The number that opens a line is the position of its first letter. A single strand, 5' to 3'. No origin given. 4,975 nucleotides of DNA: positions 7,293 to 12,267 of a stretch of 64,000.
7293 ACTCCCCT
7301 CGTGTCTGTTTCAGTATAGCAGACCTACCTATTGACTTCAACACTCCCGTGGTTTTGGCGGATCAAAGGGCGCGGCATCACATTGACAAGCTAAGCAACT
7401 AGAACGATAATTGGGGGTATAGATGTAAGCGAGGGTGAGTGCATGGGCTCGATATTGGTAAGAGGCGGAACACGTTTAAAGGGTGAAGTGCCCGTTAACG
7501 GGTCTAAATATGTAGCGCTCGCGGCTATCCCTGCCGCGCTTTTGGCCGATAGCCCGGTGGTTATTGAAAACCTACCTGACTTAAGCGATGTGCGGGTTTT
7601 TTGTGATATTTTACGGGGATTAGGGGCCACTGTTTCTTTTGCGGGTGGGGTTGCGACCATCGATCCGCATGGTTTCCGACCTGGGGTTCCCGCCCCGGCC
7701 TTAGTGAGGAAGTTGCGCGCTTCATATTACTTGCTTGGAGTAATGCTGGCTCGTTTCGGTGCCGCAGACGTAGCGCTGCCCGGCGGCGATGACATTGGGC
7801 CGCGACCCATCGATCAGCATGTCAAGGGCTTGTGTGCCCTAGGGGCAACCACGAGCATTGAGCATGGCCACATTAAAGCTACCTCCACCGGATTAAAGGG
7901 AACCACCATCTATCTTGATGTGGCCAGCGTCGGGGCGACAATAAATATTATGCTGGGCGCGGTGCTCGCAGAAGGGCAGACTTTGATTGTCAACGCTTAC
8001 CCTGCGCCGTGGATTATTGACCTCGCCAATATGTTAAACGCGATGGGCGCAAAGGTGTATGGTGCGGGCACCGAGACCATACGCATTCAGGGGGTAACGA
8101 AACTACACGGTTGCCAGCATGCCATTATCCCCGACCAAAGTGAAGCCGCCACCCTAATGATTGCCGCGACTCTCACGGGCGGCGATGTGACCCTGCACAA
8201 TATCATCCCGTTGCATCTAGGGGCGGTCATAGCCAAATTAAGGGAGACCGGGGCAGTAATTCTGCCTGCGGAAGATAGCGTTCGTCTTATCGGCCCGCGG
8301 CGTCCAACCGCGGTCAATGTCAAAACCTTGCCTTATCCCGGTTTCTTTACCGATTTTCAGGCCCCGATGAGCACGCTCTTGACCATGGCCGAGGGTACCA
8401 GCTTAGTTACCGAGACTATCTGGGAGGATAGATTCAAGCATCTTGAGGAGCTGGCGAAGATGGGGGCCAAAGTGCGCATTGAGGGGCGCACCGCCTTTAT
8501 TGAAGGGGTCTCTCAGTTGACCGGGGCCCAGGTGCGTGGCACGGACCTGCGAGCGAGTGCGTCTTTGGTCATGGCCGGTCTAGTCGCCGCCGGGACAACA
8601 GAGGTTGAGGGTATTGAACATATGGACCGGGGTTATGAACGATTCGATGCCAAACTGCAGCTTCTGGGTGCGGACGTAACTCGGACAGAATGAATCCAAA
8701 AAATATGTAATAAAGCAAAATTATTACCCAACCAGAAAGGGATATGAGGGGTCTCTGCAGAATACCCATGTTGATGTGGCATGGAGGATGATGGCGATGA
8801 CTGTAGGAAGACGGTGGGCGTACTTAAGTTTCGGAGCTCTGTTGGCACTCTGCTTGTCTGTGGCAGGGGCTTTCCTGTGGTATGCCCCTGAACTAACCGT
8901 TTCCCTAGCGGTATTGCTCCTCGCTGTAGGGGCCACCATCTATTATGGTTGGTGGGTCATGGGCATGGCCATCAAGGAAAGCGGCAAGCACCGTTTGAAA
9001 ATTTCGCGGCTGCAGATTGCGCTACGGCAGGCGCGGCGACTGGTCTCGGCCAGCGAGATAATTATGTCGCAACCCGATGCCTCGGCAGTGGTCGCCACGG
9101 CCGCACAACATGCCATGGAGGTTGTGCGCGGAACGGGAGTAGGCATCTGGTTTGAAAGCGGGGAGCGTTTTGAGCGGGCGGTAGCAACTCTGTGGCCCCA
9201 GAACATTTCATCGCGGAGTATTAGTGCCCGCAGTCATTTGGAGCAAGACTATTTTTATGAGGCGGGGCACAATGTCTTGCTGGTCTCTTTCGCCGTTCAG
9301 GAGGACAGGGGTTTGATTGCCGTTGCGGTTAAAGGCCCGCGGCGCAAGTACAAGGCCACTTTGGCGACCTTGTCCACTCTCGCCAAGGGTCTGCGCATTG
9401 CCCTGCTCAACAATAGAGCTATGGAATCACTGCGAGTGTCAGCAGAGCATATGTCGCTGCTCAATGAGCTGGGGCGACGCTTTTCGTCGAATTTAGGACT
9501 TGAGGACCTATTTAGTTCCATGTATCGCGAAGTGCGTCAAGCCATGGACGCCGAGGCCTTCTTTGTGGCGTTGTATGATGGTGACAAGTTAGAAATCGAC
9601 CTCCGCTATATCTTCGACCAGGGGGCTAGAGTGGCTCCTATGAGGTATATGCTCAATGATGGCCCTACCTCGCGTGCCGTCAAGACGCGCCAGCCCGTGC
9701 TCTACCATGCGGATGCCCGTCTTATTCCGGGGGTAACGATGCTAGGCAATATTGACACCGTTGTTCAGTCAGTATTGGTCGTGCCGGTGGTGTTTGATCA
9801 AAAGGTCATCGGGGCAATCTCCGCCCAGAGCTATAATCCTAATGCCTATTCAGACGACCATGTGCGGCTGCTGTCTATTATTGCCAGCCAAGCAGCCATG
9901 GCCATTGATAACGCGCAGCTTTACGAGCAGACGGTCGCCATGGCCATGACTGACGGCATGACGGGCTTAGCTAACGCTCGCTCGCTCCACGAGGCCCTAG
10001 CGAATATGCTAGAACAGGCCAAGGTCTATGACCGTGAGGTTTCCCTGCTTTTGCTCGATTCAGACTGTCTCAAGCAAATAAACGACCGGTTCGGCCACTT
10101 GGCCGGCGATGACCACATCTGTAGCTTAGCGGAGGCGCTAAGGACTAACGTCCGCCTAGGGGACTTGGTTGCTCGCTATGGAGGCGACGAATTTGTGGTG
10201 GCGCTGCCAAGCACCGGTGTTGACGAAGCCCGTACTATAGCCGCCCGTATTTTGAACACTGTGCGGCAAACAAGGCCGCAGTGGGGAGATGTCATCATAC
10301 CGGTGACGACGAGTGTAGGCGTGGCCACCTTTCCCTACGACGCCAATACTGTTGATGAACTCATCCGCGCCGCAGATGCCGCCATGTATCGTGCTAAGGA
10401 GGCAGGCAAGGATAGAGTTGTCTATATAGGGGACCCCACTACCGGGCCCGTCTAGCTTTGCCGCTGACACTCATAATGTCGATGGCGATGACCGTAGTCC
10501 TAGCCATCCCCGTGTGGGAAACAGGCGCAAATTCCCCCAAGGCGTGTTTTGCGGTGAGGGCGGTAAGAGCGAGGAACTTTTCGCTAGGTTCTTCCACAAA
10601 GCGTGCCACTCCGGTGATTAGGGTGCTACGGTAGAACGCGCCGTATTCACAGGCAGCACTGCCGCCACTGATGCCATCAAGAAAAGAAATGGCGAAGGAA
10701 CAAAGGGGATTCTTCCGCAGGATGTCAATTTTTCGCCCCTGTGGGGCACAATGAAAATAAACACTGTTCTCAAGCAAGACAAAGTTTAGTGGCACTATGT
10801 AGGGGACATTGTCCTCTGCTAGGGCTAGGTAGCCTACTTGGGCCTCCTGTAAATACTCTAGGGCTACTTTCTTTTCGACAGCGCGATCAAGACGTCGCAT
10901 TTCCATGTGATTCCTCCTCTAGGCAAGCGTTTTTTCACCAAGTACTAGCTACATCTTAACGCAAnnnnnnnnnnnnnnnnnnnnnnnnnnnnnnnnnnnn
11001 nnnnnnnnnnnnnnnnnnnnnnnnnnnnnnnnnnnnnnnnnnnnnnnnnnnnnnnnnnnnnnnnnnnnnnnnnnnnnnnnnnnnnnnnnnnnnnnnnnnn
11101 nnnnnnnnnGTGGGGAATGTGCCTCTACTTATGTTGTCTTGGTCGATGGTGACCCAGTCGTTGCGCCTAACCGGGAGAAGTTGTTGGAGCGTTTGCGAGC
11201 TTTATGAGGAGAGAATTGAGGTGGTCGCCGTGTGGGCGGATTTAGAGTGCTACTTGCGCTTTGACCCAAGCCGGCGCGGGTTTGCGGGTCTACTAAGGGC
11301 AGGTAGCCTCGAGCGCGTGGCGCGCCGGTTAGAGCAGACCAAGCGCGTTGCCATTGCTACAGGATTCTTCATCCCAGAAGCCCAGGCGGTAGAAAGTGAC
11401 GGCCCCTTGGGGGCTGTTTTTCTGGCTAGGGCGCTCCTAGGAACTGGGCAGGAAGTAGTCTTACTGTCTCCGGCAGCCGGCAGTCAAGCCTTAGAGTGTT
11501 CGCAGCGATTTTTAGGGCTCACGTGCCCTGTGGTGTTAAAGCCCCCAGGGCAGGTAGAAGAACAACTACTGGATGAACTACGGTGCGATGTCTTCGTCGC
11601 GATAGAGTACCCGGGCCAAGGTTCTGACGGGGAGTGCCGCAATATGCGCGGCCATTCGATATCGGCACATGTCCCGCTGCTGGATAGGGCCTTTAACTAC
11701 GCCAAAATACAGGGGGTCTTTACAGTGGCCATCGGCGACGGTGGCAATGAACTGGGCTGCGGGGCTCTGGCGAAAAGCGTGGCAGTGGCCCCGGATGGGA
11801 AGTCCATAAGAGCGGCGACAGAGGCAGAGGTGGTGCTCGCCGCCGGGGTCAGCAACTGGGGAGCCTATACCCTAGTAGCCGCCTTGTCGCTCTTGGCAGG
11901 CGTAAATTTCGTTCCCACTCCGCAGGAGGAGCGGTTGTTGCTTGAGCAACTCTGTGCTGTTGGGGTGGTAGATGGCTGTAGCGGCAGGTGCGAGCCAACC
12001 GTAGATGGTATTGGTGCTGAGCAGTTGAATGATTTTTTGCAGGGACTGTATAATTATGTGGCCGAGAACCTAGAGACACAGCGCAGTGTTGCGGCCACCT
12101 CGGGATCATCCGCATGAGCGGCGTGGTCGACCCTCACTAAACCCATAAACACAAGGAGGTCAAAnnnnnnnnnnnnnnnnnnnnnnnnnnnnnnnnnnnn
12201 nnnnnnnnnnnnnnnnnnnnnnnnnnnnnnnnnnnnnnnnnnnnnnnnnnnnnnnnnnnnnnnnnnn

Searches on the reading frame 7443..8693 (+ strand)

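Call 86: search_protein_families(library=pfam, proteins=[window:7443-8693:+], max_evalue=0.00001)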
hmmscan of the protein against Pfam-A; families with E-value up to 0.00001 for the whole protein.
window:7443-8693:+ (416 aa): 1 family
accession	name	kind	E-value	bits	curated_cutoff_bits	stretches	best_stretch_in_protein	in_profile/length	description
PF00275.25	EPSP_synthase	-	7.4e-99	331.7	22.8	1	6-405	1-417/417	EPSP synthase (3-phosphoshikimate 1-carboxyvinyltransferase)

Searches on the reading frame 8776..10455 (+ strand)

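Call 86: search_protein_families(library=pfam, proteins=[window:8776-10455:+], max_evalue=0.00001)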
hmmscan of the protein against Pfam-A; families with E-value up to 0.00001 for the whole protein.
window:8776-10455:+ (559 aa): 4 families
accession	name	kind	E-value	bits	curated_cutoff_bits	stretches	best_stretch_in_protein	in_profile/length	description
PF00990.26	GGDEF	-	1.7e-42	145.4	23.8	1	390-547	1-161/161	Diguanylate cyclase, GGDEF domain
PF13185.12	GAF_2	-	1.4e-20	74.4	28.6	1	241-378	3-136/136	GAF domain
PF01590.32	GAF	-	9.5e-15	55.7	22.4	1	242-377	2-133/133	GAF domain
PF13492.12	GAF_3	-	1.8e-13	51.4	27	1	242-379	2-129/129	GAF domain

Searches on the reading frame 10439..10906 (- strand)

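Call 86: search_protein_families(library=pfam, proteins=[window:10439-10906:-], max_evalue=0.00001)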
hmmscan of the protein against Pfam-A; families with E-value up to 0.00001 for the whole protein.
window:10439-10906:- (155 aa): 2 families
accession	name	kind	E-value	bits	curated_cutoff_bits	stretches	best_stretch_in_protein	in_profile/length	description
PF12900.13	Pyridox_ox_2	-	4.6e-24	85.4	27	1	14-150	4-139/140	Pyridoxamine 5'-phosphate oxidase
PF01243.27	PNPOx_N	-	1.4e-07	32.3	28.1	1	16-148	6-117/120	Pyridoxamine 5'-phosphate oxidase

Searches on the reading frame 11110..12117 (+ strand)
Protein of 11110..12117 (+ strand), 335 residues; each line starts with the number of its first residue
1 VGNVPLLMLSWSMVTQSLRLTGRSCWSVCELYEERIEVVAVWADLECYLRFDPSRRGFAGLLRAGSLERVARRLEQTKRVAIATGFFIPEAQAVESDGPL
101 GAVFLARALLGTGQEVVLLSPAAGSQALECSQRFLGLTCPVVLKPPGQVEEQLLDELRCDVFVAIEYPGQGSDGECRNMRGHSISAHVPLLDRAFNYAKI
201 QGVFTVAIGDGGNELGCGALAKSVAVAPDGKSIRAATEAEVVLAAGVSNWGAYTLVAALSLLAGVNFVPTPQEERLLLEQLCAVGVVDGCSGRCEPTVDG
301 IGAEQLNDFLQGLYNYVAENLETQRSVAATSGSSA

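Call 87: search_protein_families(library=pfam, proteins=[window:11110-12117:+], max_evalue=0.00001)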
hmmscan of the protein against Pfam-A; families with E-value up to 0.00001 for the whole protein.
window:11110-12117:+ (335 aa): 1 family
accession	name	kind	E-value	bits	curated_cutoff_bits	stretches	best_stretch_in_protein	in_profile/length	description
PF14336.11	GLUCM-like_C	-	2.9e-66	224.3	27.9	1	48-313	4-290/291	D-glutamate cyclase-like, C-terminal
